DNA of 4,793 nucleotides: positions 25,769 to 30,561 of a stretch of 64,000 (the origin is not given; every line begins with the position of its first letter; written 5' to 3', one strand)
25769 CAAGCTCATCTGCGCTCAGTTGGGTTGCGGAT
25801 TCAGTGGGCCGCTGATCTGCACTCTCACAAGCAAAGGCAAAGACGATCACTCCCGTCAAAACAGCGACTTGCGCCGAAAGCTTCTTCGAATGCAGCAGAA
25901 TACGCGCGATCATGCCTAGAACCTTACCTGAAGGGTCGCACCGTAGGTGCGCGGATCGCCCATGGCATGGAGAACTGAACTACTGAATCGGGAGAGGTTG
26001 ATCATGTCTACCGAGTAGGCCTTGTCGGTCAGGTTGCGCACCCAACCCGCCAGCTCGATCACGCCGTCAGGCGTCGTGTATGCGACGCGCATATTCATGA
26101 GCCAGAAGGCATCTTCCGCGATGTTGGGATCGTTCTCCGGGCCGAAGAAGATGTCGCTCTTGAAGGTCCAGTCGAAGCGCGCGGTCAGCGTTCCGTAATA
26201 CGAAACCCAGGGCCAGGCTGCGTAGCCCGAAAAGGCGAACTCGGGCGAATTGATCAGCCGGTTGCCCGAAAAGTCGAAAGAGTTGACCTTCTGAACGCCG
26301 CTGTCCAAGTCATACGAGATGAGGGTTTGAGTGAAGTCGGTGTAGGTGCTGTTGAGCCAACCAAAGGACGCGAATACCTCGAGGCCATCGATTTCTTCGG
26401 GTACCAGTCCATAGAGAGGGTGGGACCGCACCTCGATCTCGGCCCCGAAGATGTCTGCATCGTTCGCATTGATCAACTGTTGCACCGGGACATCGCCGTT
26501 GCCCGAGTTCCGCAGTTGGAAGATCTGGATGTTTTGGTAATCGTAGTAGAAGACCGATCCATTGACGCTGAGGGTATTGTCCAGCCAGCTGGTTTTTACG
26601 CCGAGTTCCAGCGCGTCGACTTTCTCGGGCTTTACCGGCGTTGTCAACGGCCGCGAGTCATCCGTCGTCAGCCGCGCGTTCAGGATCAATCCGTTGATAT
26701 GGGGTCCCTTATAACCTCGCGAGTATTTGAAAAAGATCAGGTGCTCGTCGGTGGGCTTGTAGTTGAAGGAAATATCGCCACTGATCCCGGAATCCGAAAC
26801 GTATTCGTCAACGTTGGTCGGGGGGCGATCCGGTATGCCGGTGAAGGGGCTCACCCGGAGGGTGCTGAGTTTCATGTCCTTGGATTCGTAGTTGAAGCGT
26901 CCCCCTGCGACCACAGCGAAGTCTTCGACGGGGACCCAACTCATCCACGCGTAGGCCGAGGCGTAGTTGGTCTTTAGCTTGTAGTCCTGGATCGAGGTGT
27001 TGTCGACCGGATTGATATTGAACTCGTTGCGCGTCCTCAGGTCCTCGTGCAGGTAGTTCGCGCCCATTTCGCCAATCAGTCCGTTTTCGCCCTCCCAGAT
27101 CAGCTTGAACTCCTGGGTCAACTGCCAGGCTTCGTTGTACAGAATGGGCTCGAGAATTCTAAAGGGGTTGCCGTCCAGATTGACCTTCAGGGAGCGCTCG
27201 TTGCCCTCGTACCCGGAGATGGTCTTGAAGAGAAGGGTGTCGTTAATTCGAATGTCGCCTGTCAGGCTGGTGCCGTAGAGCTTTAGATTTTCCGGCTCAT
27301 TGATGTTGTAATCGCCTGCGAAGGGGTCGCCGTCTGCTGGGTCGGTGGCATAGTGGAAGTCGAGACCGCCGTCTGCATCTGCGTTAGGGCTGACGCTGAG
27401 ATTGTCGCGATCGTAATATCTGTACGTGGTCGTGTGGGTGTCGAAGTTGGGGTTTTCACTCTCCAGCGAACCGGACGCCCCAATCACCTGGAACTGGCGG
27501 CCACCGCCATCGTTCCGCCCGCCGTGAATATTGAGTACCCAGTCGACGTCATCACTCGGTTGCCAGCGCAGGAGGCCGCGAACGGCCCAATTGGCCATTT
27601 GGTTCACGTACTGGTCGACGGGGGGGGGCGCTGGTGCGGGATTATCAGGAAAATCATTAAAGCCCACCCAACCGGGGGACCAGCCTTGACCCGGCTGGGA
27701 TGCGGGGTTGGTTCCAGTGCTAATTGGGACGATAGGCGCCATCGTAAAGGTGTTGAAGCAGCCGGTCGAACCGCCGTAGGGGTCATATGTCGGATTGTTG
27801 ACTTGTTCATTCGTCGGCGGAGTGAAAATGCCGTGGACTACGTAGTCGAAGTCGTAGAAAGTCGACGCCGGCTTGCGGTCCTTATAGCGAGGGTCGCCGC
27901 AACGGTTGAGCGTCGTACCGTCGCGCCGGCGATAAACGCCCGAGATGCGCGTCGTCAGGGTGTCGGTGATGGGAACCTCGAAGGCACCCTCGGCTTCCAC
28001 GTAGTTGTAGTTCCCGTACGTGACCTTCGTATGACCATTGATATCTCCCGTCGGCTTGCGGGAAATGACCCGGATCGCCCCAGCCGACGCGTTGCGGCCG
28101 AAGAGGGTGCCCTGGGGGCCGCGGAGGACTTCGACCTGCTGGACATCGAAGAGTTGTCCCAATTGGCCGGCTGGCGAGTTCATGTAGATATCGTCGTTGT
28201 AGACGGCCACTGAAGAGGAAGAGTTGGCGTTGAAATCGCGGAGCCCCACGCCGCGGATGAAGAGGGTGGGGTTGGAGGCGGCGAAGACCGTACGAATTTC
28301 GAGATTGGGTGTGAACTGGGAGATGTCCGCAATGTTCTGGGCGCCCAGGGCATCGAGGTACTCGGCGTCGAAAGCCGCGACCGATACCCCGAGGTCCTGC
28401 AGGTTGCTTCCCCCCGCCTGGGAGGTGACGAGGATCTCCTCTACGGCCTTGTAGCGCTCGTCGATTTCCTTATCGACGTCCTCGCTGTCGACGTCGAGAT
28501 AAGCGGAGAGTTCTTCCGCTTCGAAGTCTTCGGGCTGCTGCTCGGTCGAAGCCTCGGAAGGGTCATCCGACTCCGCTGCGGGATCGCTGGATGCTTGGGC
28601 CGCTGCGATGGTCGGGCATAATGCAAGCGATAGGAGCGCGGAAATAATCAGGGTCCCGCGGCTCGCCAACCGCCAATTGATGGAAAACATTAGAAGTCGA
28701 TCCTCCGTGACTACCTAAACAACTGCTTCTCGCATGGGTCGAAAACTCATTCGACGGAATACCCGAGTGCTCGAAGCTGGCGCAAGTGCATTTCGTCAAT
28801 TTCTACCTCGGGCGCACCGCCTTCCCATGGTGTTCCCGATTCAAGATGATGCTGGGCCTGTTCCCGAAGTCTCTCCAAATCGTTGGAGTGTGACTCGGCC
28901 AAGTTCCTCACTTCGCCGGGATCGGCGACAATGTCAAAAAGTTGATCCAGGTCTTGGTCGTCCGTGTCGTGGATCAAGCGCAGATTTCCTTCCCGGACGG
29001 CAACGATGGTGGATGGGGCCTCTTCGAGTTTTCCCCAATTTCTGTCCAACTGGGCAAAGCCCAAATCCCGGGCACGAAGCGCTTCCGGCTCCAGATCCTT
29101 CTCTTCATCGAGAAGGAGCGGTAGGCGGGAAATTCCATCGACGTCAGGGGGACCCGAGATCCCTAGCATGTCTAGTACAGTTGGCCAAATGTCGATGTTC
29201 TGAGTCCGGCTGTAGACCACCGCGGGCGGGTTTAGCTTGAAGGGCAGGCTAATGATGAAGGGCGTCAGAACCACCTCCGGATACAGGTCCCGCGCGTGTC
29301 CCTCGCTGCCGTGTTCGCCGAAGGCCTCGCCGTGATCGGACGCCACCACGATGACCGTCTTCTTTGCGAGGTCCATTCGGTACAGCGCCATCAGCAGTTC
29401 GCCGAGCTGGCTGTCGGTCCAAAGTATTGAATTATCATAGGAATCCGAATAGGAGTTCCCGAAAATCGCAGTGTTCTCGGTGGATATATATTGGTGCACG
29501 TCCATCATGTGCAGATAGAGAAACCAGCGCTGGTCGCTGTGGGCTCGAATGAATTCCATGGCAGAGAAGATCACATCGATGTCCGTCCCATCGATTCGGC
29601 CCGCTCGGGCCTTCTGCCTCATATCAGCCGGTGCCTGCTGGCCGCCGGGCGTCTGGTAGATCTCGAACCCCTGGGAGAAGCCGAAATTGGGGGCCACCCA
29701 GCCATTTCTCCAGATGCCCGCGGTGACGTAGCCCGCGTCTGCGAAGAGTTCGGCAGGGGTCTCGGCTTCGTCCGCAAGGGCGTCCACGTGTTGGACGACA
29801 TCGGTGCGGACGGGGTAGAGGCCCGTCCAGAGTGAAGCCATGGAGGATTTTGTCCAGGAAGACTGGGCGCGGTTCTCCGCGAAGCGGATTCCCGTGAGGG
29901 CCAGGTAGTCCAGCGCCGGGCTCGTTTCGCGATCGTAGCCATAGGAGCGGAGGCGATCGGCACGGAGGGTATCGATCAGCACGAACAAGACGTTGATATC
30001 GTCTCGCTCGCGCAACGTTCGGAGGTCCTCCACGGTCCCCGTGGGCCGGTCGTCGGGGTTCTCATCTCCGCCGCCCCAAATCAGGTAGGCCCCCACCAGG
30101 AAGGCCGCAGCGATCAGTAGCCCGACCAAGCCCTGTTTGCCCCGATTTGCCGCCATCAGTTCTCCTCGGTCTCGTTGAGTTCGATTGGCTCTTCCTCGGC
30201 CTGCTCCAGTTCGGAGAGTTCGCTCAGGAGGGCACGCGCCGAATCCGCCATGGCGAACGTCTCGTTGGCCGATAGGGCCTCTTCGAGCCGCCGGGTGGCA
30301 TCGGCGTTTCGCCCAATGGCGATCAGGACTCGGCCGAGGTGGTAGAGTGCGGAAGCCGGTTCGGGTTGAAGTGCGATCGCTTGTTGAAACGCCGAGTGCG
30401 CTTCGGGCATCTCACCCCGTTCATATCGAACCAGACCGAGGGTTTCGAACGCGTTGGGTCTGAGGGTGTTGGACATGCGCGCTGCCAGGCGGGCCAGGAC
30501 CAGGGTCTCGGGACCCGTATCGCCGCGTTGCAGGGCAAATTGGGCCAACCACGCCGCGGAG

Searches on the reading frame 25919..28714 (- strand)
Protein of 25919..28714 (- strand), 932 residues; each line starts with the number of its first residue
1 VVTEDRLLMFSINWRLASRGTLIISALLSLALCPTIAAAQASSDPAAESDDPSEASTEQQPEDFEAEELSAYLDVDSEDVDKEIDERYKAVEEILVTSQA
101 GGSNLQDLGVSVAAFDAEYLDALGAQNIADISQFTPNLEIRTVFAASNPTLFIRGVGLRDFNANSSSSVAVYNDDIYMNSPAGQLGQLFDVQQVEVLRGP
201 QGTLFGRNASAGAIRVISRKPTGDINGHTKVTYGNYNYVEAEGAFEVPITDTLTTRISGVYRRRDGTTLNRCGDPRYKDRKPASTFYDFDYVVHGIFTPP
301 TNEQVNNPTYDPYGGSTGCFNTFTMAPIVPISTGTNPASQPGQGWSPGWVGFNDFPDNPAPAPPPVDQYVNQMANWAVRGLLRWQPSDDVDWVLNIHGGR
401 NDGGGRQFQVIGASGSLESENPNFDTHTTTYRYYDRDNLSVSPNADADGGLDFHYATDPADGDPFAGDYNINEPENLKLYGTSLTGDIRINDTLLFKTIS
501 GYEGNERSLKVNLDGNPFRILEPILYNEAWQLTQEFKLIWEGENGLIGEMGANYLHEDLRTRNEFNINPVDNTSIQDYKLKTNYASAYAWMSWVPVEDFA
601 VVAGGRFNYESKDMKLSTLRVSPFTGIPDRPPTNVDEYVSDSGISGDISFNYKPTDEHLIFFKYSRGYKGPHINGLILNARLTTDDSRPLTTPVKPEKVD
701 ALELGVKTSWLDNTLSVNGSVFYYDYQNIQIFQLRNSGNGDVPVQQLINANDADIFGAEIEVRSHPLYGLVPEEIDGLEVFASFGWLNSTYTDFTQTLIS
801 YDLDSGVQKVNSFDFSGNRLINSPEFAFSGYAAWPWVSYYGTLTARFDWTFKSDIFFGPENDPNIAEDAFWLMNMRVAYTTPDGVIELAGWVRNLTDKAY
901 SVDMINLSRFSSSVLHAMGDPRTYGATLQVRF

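Call 46: search_protein_families(library=pfam, proteins=[window:25919-28714:-], max_evalue=0.0001)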
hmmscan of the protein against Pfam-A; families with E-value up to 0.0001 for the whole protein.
window:25919-28714:- (932 aa): 2 families
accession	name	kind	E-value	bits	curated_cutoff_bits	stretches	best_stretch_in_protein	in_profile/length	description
PF00593.30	TonB_dep_Rec_b-barrel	-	1.7e-33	117.6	27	1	423-895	13-436/436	TonB dependent receptor-like, beta-barrel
PF07715.20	Plug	-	3.9e-14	53.5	23.9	1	105-213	2-107/107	TonB-dependent Receptor Plug Domain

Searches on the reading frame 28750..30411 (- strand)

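Call 46: search_protein_families(library=pfam, proteins=[window:28750-30411:-], max_evalue=0.0001)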
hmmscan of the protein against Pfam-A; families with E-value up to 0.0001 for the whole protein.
window:28750-30411:- (554 aa): 3 families
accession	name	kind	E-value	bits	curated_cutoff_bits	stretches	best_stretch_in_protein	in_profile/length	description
PF00884.28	Sulfatase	-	8.9e-41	140.6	25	1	140-418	2-301/301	Sulfatase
PF16347.10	SGSH_C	-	1.2e-13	51.9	29.3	1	365-510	1-137/154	N-sulphoglucosamine sulphohydrolase, C-terminal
PF01663.27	Phosphodiest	-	8.5e-08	32.6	23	0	322-362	181-221/342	Type I phosphodiesterase / nucleotide pyrophosphatase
